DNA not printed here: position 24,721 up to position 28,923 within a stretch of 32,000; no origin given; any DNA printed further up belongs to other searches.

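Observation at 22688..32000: BREX-like operon with non-canonical composition: Zn-ribbon DPPY methylase, brxA-like, brxB-like, brxC, pglZ; no PglX, BrxL or helicase in view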

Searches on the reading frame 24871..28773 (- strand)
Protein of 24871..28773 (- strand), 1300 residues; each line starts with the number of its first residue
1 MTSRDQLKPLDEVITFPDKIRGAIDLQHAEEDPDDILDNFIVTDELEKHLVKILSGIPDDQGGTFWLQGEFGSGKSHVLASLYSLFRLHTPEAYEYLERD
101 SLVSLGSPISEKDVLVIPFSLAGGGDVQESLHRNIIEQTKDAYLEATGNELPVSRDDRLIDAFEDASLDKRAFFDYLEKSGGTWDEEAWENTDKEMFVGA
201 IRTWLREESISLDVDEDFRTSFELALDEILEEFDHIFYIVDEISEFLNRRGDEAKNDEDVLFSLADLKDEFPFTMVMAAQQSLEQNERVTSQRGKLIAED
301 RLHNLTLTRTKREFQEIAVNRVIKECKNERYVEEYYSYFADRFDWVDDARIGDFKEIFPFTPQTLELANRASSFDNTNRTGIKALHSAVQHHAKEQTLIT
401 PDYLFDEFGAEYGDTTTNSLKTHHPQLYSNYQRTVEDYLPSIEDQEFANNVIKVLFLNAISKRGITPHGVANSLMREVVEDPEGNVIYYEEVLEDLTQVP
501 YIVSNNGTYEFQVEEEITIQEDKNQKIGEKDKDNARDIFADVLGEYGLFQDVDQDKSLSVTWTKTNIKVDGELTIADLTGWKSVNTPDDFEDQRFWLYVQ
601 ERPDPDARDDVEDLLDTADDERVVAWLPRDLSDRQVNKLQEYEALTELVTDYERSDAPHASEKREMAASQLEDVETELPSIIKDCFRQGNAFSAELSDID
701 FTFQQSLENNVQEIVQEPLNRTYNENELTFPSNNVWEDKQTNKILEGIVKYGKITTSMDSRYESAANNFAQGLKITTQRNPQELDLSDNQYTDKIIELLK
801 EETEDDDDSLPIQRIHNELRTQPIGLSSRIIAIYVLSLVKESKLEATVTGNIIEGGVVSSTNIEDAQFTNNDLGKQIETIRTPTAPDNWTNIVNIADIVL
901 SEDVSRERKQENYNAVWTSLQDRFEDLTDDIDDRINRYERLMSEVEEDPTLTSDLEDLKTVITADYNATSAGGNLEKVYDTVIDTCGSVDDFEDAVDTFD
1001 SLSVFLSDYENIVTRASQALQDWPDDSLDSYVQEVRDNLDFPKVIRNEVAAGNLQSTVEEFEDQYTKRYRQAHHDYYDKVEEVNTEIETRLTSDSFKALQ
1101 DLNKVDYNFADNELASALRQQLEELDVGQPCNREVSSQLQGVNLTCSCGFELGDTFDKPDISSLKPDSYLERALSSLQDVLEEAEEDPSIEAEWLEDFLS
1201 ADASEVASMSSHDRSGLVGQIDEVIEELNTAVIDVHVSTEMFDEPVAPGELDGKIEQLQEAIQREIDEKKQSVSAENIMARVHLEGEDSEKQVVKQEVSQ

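Call 5: search_protein_families(library=pfam, proteins=[window:24871-28773:-], max_evalue=0.01)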
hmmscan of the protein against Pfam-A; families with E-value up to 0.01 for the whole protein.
window:24871-28773:- (1300 aa): 1 family
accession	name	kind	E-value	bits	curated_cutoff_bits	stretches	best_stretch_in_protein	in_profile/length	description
PF21295.2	Bact_transglu_N_2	-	0.0089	16.8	27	0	382-451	23-93/101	Bacterial transglutaminase, N-terminal domain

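Call 6: search_protein_families(library=padloc, proteins=[window:24871-28773:-], max_evalue=0.01)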
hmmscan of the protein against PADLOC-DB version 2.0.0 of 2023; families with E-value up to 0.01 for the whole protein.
window:24871-28773:- (1300 aa): 1 family
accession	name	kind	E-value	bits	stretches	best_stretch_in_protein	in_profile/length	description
PDLC02488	BrxC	-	1.9e-21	73.8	2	10-193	5-195/1240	BrxC-PglY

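Call 7: search_protein_families(library=ncbifam, proteins=[window:24871-28773:-], max_evalue=0.01)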
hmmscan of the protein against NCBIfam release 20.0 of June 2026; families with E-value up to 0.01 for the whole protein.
window:24871-28773:- (1300 aa): 2 families
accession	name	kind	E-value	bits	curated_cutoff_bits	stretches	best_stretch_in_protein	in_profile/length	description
NF047891.1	BREXATPasePglY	equivalog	2.9e-12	45.4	1700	2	31-183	29-186/1296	BREX-2 system ATPase PglY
TIGR03420.1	DnaA_homol_Hda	equivalog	0.0003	20.4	194.8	1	32-89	9-65/226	DnaA regulatory inactivator Hda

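Call 33: find_related_loci(query=A1, collection=genome_contigs, flank=10000)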
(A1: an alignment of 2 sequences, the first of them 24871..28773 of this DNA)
Query A1 (1300 aa) in genome_contigs; peptide patterns used: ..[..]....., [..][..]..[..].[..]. (x = any residue, [..] = any of these).
101 stretches matched a pattern; 1 encode a relative of the query (tblastn E <= 1e-3); 1 distinct loci.
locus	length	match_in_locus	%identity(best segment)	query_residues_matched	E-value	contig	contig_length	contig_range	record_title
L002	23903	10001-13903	96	1-1300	0e+0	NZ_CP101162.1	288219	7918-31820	Halorarius halobius strain ZY10 plasmid unnamed1, complete sequence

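Call 35: search_protein_families(library=pfam, proteins=[L002:2669-6001:-, L002:823-1992:+, L002:6267-8678:+, L002:16199-17503:+, L002:17512-18927:-, L002:18854-22171:-, L002:22689-23588:-, L002:22719-23747:+], max_evalue=0.01)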
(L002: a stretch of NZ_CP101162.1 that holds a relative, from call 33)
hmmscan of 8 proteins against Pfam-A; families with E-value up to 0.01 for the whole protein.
L002:2669-6001:- (1110 aa): 1 family
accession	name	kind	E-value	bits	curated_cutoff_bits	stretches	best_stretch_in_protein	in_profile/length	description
PF12705.13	PDDEXK_1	-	5.6e-35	121.9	22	1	758-1072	2-247/247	PD-(D/E)XK nuclease superfamily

L002:823-1992:+ (389 aa): 0 families

L002:6267-8678:+ (803 aa): 3 families
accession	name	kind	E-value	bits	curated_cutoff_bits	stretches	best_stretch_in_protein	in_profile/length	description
PF01555.25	N6_N4_Mtase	-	2.2e-12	47.8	26.7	2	57-109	160-212/221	DNA methylase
PF03602.21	Cons_hypoth95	-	0.0011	19.2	24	0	382-435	101-153/182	Conserved hypothetical protein 95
PF01155.25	HypA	-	0.0052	17.2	28.9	0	190-241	69-110/112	Hydrogenase/urease nickel incorporation, metallochaperone, hypA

L002:16199-17503:+ (434 aa): 2 families
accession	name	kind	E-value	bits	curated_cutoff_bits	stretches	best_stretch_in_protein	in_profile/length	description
PF00149.33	Metallophos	-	2.7e-13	51.2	21.5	1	165-378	2-191/191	Calcineurin-like phosphoesterase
PF12850.12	Metallophos_2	-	9.3e-06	26.2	27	1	166-293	3-60/154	Calcineurin-like phosphoesterase superfamily domain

L002:17512-18927:- (471 aa): 0 families

L002:18854-22171:- (1105 aa): 13 families
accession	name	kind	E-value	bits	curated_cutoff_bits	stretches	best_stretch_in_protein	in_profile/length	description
PF07728.20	AAA_5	-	7.5e-12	45.9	22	1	779-951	1-139/139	AAA domain (dynein-related subfamily)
PF01878.24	EVE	-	1.7e-09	38.2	23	1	592-724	2-144/145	EVE domain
PF00004.35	AAA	-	7.4e-05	23.6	21.2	1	780-802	1-23/131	ATPase family associated with various cellular activities (AAA)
PF13245.12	AAA_19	-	9.5e-05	23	25.1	1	775-884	9-116/134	AAA domain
PF20720.3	nSTAND3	-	0.0019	18.4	27.2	1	770-804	10-44/155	Novel STAND NTPase 3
PF02367.23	TsaE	-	0.0022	18.4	26.6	1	763-808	7-52/128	Threonylcarbamoyl adenosine biosynthesis protein TsaE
PF00005.33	ABC_tran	-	0.0028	18.7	25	1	770-807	4-42/137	ABC transporter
PF13401.12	AAA_22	-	0.0028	18.4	27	0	776-812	4-41/130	AAA domain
PF01057.23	Parvo_NS1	-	0.0028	17.1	20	1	780-807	116-143/271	Parvovirus non-structural protein NS1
PF01078.27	Mg_chelatase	-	0.0031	17.4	20.3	1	767-799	12-44/207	Magnesium chelatase, subunit ChlI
PF01695.23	IstB_IS21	-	0.004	17.1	24.1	0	777-804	92-119/238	IstB-like ATP binding protein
PF12775.13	AAA_7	-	0.0088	16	25.8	0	770-818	26-75/181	P-loop containing dynein motor region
PF24883.2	NPHP3_N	-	0.0095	16.6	24.8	0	777-812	22-57/164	Nephrocystin 3, N-terminal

L002:22689-23588:- (299 aa): 0 families

L002:22719-23747:+ (342 aa): 15 families
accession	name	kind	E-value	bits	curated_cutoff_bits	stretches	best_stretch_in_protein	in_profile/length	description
PF22703.2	Cdc6_lid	-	1.7e-13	50.7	27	1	190-251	2-66/68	Cdc6 AAA+ ATPase-type lid domain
PF13401.12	AAA_22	-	1.7e-11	45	27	1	43-148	8-110/130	AAA domain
PF13191.12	AAA_16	-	1.8e-10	42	32.6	1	19-137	4-148/167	AAA ATPase domain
PF16193.11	AAA_assoc_2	-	1.9e-06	28.4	34.3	1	205-255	7-58/81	AAA C-terminal domain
PF24883.2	NPHP3_N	-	1.3e-05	25.9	24.8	1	40-121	22-100/164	Nephrocystin 3, N-terminal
PF13238.12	AAA_18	-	3.5e-05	24.7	29.4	1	44-168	2-112/128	AAA domain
PF07728.20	AAA_5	-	4.1e-05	24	22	1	44-145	3-89/139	AAA domain (dynein-related subfamily)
PF03965.22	Penicillinase_R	-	5e-05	24.1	22.6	1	267-331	1-63/115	Penicillinase repressor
PF00004.35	AAA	-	0.00012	23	21.2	1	44-134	2-70/131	ATPase family associated with various cellular activities (AAA)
PF09848.15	SLFN-g3_helicase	-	0.00032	20.5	24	1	43-141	4-99/354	Schlafen group 3, DNA/RNA helicase domain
PF03266.21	NTPase_1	-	0.00042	20.6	23.9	1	44-93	3-51/168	NTPase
PF00931.28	NB-ARC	-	0.0009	19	23.5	1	28-134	6-113/248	NB-ARC domain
PF01637.24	ATPase_2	-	0.0047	17.2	33.2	0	31-134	11-123/225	ATPase domain predominantly from Archaea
PF22606.2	Cdc6-ORC-like_ATPase_lid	-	0.0061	16.9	27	0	183-232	1-53/60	Cdc6/ORC-like, ATPase lid domain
PF13671.12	AAA_33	-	0.0097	16.7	27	0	44-70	3-29/143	AAA domain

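Call 38: search_protein_families(library=padloc, proteins=[L002:6267-8678:+, L002:2669-6001:-, L002:16199-17503:+, L002:823-1992:+], max_evalue=0.01)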
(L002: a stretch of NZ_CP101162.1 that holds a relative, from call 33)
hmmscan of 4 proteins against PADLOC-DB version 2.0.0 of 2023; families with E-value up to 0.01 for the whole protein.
L002:6267-8678:+ (803 aa): 47 families (the best 25 are shown)
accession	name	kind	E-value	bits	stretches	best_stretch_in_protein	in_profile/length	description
PDLC02541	PglX|PglXI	-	1.1e-85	286.5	2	99-535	187-631/919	PglXI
PDLC03312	MTase_II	-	1.2e-69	233.3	1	49-530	785-1264/1344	Type II methyltransferase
PDLC03319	MTase_II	-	1.7e-55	186.8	2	231-527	128-424/503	Type II methyltransferase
PDLC03346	MTase_II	-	3.6e-48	162.1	3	170-532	398-743/1068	Type II methyltransferase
PDLC03367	MTase_II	-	5.4e-35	118.8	1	51-490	14-442/633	Type II methyltransferase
PDLC03325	MTase_II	-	7.8e-20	69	2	69-148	82-165/426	Type II methyltransferase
PDLC03380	MTase_II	-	1.6e-17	61.8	2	54-133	32-111/393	Type II methyltransferase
PDLC04134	mad2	-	1.4e-13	48.5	2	373-487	339-415/492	mads_2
PDLC03371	MTase_II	-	3e-12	44.6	1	61-107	193-239/260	Type II methyltransferase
PDLC03228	MTase_II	-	2.4e-11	41.9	1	59-124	144-209/227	Type II methyltransferase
PDLC03239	MTase_II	-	3.5e-11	40.5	1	58-147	70-161/442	Type II methyltransferase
PDLC03322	MTase_II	-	7e-11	39.6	1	55-143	38-129/446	Type II methyltransferase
PDLC03299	MTase_II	-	1.2e-10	39.4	2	60-111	197-248/296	Type II methyltransferase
PDLC03353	MTase_II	-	2.5e-10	38.3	2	374-470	9-80/260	Type II methyltransferase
PDLC03300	MTase_II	-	3.8e-10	37.3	1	59-121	215-277/302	Type II methyltransferase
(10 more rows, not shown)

L002:2669-6001:- (1110 aa): 2 families
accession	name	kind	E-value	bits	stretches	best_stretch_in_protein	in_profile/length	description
PDLC01447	Cas4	-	0.0075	14.8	0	759-1072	6-158/161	"CAS-I,CAS-II,CAS-III,CAS-IV,CAS-V,CAS-VI; acquisition_associated"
PDLC00943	Cas4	-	0.0097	13.9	0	1058-1072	165-179/180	CRISPR-associated protein Cas4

L002:16199-17503:+ (434 aa): 0 families

L002:823-1992:+ (389 aa): 0 families

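Call 53: search_solved_structures(query=window:24871-28773:-, max_evalue=1)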
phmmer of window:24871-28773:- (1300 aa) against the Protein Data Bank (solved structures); distinct sequences matched with E-value up to 1: 3.
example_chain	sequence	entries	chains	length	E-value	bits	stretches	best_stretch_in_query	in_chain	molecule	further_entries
9zll_A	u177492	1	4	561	0.096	13.8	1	35-85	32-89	Putative conjugative transfer protein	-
9zn5_A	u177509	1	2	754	0.14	13.2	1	35-85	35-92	BrxC-BrxB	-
2qfc_A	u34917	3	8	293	0.3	12.1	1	1059-1131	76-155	PlcR protein | Transcriptional activator PlcR protein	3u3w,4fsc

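Call 54: search_solved_structures(query=L002:6267-8678:+, max_evalue=0.01)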
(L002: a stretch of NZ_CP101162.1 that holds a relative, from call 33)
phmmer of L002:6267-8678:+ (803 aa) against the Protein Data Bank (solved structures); distinct sequences matched with E-value up to 0.01: 2.
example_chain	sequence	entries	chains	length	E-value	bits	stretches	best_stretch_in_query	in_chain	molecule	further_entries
1eg2_A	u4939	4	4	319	9.1e-05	24.1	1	60-112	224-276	MODIFICATION METHYLASE RSRI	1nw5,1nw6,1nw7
1nw8_A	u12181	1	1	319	0.00012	23.7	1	60-112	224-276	MODIFICATION METHYLASE RSRI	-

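Call 82: search_dna_similar(query=L002:6267-8678:+, collection=plasmids, mode=protein, max_evalue=1e-10, max_rows=60)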
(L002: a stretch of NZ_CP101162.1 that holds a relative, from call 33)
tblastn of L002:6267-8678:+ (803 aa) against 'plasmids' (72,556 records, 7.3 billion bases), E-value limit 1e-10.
Records with a match: 26; places in all: 34; records where one place covers at least 80% of the query: 1.
Best place of each record, by identity: >=99% 1; <60% 25.
By first word of the organism name: Paenarthrobacter 3; Clostridium 2; Enterococcus 2; Halorarius 1; Pseudarthrobacter 1; Arthrobacter 1; Roseomonas 1; Thiospirochaeta 1; Roseicitreum 1; Leisingera 1; and 12 more.
By predicted mobility (MOB-suite, as given by PLSDB): non-mobilizable 18; conjugative 8.
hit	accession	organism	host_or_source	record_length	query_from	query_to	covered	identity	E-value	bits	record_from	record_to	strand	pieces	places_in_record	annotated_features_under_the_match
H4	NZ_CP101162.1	Halorarius halobius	cell culture,salt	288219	1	803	100%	100.0%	0e+0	1599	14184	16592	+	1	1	DNA methyltransferase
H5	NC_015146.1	Pseudarthrobacter phenanthrenivorans Sphe3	creosote-polluted soil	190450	36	530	62%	30.1%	5e-52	204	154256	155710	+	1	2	DNA methyltransferase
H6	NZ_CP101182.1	Paenarthrobacter ureafaciens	mixed culture,soil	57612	36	530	62%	29.7%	2e-50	200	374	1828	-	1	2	DNA methyltransferase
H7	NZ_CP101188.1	Paenarthrobacter ureafaciens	mixed culture,soil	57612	36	530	62%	29.7%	2e-50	200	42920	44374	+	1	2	DNA methyltransferase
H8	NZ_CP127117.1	Paenarthrobacter sp. R1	cell culture,sediment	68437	36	530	62%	29.7%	2e-50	200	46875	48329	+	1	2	DNA methyltransferase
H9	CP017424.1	Arthrobacter sp. ZXY-2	whole organism,soil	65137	36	534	62%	29.2%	1e-50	200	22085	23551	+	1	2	DNA methylase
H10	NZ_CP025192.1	Roseomonas mucosa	Homo sapiens,clinical, human skin, ...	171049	36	539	63%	28.4%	2e-47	191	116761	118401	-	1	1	DNA methyltransferase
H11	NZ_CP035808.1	Thiospirochaeta perfilievii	cell culture,Thiodendron" bacterial ...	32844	21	491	59%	28.3%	3e-41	171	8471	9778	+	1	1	DNA methyltransferase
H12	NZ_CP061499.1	Roseicitreum antarcticum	Intertidal sediment,Sandy intertidal ...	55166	36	525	61%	26.3%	2e-44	181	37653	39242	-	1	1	DNA methyltransferase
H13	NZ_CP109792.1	Leisingera thetidis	-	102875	18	532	64%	24.4%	3e-37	159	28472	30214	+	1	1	site-specific DNA-methyltransferase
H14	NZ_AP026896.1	Aeromonas caviae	Microbe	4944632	19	461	55%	27.3%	5e-36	155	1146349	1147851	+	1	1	none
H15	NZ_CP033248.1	Clostridium butyricum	environment swab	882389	33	490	57%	26.2%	4e-24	117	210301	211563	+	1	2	DNA methyltransferase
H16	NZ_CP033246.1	Clostridium butyricum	Homo sapiens,stool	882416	33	490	57%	26.2%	4e-24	117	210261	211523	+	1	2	DNA methyltransferase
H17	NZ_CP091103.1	Enterococcus faecium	pig,pure culture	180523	49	525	59%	24.6%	9e-31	138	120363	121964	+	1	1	DNA methyltransferase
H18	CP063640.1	Enterococcus faecium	Homo sapiens,rectal swab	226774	49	525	59%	24.6%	9e-31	138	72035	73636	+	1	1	DNA methylase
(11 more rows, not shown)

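Call 83: get_annotated_region(hit=H5, flank=12000)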
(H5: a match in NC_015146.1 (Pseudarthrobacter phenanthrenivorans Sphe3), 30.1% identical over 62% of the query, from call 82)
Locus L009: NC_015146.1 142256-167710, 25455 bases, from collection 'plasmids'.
description: Pseudarthrobacter phenanthrenivorans Sphe3 plasmid pASPHE301, complete sequence
organism: Pseudarthrobacter phenanthrenivorans Sphe3 (NCBI taxid 930171)
taxonomy: Bacteria; Actinomycetota; Actinomycetes; Micrococcales; Micrococcaceae; Pseudarthrobacter; Pseudarthrobacter phenanthrenivorans; Pseudarthrobacter phenanthrenivorans Sphe3
host: -; source: creosote-polluted soil; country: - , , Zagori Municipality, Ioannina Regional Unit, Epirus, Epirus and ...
typing (MOB-suite, as given by PLSDB): conjugative; replicon rep_cluster_1547; relaxase MOBP; mating-pair formation MPF_T
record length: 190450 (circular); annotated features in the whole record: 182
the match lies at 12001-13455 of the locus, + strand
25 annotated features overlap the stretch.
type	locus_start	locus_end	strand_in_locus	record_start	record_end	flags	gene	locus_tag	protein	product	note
CDS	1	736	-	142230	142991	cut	-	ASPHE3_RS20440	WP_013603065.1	hypothetical protein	-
CDS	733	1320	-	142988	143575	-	-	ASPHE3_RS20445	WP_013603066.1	sigma-70 family RNA polymerase sigma factor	GO:0006352 - DNA-templated transcription initiation [Evidence IEA]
CDS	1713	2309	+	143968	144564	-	-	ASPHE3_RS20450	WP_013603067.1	recombinase family protein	GO:0006310 - DNA recombination [Evidence IEA]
CDS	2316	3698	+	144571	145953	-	-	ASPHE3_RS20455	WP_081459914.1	Mu transposase C-terminal domain-containing protein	-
CDS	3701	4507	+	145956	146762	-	-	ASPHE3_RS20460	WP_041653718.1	AAA family ATPase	-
CDS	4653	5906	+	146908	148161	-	-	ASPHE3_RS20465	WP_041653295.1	IS256 family transposase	-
CDS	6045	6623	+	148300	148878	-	-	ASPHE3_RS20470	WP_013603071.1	recombinase family protein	GO:0006310 - DNA recombination [Evidence IEA]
CDS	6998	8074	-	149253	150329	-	-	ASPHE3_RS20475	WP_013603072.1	hypothetical protein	-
CDS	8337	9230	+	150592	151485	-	-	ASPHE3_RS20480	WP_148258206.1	hypothetical protein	-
CDS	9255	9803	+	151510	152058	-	-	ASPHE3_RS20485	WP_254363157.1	uracil-DNA glycosylase family protein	-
CDS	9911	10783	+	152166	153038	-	-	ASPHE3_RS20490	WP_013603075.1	hypothetical protein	-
CDS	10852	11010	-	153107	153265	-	-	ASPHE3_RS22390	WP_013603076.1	hypothetical protein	-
CDS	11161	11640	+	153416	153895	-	-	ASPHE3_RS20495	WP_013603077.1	DUF1643 domain-containing protein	-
CDS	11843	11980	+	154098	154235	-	-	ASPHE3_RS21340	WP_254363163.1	helix-turn-helix transcriptional regulator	-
CDS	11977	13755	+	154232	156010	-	-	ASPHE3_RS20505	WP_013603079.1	DNA methyltransferase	GO:0006306 - DNA methylation [Evidence IEA]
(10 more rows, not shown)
